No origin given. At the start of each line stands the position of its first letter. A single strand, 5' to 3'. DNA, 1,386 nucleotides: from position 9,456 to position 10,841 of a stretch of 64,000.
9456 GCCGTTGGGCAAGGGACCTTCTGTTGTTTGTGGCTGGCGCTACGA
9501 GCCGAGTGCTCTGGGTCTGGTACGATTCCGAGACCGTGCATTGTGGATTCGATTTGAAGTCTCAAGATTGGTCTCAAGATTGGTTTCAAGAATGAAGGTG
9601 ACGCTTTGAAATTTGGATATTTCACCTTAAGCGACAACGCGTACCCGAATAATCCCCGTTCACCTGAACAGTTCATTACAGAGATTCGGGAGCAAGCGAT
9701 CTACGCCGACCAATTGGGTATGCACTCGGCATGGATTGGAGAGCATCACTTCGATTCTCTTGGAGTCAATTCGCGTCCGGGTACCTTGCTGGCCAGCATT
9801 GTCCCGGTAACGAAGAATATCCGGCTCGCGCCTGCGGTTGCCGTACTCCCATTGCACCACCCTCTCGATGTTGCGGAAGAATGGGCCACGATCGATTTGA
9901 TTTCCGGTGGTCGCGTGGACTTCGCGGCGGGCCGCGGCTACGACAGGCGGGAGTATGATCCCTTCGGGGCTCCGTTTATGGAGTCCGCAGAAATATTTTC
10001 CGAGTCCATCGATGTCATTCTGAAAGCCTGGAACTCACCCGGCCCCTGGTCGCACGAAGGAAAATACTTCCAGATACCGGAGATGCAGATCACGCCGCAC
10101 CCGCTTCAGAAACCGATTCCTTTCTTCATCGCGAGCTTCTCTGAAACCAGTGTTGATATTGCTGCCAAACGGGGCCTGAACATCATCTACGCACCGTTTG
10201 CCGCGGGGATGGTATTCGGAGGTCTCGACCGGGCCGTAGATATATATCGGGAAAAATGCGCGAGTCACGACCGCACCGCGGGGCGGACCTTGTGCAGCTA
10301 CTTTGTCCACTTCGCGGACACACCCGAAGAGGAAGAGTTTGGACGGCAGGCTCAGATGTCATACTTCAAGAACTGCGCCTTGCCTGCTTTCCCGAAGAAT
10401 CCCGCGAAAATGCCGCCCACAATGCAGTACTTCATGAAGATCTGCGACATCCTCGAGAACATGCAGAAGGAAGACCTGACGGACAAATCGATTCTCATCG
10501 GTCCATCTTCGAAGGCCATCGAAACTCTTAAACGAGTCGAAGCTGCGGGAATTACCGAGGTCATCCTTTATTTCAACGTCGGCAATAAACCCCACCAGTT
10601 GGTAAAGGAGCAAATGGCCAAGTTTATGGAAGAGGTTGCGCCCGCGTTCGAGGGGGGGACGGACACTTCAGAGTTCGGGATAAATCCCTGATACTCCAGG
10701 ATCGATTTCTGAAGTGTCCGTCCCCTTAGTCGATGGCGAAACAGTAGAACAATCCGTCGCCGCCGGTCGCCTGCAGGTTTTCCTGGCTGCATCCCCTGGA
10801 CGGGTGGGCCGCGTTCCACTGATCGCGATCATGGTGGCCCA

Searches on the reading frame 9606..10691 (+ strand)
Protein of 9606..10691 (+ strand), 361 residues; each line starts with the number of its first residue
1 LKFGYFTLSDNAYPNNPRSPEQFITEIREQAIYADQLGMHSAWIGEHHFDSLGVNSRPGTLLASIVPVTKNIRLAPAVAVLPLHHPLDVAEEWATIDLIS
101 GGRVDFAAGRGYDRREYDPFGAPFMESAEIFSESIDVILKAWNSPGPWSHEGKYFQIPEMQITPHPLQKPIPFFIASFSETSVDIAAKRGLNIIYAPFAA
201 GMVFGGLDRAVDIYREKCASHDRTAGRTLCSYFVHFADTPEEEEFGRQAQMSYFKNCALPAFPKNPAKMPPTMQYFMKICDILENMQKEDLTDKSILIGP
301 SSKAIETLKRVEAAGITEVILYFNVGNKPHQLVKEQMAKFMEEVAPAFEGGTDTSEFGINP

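Call 16: search_protein_families(library=pfam, proteins=[window:9606-10691:+])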
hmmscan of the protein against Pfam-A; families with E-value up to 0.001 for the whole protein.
window:9606-10691:+ (361 aa): 1 family
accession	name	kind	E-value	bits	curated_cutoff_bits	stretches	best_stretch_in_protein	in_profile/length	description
PF00296.26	Bac_luciferase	-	5.2e-50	171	27.9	1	1-317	1-313/314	Luciferase-like monooxygenase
